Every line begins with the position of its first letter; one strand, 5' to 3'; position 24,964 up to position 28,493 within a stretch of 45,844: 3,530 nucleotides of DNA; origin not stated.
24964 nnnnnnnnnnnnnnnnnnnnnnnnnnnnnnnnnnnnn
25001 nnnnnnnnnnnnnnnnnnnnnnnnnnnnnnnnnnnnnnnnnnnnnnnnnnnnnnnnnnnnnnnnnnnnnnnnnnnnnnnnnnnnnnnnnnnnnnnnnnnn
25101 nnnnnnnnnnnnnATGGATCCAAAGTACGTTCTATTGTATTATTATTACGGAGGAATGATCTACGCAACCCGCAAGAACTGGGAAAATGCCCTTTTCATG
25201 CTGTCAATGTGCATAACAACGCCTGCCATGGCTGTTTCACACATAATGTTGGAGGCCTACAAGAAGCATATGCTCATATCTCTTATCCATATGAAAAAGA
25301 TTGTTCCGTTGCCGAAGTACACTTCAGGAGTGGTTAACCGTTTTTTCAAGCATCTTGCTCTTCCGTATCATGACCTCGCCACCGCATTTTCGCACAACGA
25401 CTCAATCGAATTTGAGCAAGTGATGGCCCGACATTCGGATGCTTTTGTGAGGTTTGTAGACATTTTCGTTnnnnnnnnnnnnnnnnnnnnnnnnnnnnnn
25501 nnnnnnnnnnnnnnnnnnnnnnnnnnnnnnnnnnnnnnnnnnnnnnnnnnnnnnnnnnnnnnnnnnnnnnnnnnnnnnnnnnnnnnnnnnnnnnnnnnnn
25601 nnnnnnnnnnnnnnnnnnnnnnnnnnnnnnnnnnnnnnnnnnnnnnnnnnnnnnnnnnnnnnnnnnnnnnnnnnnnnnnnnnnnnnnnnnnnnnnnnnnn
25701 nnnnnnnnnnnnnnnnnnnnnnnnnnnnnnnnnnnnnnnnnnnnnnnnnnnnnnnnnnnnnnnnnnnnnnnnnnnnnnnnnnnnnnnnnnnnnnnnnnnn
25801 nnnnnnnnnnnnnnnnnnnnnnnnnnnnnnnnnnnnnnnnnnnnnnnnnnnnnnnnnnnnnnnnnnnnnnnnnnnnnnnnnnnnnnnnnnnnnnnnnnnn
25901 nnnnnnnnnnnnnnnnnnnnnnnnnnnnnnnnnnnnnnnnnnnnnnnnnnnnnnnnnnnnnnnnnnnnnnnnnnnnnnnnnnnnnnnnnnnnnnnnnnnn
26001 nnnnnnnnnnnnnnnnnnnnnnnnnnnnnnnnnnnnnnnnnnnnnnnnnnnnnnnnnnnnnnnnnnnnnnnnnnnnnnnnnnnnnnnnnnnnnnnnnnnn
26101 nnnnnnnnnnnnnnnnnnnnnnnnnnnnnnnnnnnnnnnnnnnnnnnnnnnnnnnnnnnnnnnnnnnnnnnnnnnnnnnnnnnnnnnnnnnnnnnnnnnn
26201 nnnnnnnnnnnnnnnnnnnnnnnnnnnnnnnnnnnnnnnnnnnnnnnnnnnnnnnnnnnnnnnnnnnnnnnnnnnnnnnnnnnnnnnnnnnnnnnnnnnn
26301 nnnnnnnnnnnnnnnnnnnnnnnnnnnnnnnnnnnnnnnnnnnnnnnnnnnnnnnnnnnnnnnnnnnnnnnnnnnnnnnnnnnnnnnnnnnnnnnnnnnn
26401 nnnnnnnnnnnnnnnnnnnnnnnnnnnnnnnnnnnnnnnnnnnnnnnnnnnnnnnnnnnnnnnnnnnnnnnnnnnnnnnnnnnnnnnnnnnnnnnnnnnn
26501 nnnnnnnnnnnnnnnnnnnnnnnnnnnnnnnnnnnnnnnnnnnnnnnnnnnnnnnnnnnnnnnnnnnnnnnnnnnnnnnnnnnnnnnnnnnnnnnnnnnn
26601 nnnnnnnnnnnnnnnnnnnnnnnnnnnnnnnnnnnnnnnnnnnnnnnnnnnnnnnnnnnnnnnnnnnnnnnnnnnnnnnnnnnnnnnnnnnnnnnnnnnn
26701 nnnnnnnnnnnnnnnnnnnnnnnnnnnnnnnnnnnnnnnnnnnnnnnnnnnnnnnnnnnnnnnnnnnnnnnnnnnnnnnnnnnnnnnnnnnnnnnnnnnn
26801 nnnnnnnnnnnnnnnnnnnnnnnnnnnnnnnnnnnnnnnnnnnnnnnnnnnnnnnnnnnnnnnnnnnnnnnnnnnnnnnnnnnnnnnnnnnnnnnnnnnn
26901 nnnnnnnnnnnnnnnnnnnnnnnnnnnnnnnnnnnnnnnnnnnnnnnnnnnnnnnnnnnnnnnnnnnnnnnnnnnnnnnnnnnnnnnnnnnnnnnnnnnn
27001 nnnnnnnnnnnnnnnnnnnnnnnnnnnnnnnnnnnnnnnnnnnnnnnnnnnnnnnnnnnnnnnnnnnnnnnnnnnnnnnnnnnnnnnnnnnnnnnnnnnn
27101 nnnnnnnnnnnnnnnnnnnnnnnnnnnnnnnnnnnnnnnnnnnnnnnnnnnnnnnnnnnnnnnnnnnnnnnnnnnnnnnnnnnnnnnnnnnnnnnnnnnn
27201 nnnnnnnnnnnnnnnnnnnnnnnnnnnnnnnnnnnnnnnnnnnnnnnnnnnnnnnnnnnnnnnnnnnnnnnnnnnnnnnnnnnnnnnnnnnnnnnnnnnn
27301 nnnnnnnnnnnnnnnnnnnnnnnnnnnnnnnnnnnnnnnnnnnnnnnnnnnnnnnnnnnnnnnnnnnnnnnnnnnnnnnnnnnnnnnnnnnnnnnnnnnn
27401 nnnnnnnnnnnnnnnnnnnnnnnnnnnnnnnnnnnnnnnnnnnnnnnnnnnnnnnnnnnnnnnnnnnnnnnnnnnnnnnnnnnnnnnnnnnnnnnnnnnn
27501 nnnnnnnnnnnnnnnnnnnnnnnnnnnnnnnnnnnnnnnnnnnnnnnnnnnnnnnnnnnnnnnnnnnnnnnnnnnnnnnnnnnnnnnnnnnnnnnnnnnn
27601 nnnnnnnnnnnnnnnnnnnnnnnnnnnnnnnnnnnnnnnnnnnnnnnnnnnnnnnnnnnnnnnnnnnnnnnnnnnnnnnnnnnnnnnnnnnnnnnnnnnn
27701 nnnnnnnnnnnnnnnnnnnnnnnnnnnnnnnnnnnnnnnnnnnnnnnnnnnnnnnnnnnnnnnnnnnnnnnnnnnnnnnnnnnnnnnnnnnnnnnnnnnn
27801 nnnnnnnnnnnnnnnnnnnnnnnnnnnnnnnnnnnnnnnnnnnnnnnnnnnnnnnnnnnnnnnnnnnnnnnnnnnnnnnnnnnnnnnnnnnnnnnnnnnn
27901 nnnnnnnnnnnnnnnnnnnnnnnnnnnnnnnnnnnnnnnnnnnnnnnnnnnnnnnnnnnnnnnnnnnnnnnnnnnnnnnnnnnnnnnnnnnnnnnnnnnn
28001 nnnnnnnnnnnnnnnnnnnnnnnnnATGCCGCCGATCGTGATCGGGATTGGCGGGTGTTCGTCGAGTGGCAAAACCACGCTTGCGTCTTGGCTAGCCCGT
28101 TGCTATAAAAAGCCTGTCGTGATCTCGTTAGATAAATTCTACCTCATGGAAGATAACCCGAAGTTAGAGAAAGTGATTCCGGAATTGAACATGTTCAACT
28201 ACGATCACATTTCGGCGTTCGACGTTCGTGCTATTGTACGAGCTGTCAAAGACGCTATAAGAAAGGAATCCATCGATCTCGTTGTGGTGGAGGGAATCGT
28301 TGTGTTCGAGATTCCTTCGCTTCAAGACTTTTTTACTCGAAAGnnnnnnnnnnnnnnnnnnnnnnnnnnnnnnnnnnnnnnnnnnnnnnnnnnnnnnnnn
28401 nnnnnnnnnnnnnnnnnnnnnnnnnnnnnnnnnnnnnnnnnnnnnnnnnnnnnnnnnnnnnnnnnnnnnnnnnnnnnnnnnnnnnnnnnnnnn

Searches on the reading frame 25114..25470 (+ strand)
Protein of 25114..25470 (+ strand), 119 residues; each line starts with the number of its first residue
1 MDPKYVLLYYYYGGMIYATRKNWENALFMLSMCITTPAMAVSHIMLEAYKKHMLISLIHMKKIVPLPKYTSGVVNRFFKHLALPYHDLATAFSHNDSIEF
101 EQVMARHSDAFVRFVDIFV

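Call 62: search_protein_families(library=pfam, max_evalue=0.01, proteins=[window:25114-25470:+])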
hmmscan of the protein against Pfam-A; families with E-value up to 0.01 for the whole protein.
seq(119 aa): 1 family
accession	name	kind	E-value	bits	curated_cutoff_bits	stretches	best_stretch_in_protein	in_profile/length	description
PF22788.2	COP9_hel_rpt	-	9.4e-33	114.1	27.2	1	2-74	160-232/232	COP9 signalosome complex subunit 3, N-terminal helical repeats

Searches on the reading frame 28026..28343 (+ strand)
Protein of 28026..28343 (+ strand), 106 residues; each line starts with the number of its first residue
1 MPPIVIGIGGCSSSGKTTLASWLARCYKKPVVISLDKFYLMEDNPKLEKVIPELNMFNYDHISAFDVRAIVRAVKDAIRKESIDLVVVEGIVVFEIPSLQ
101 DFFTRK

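Call 62: search_protein_families(library=pfam, max_evalue=0.01, proteins=[window:28026-28343:+])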
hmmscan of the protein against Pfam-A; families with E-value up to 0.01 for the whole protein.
seq(106 aa): 3 families
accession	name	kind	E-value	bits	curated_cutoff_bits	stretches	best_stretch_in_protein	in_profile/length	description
PF13521.12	AAA_28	-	0.001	19.7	27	1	8-33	4-29/164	AAA domain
PF00485.24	PRK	-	0.0027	18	22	0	5-43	1-43/196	Phosphoribulokinase / Uridine kinase family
PF03205.20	MobB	-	0.0036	17.6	26.6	0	5-27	1-23/133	Molybdopterin guanine dinucleotide synthesis protein B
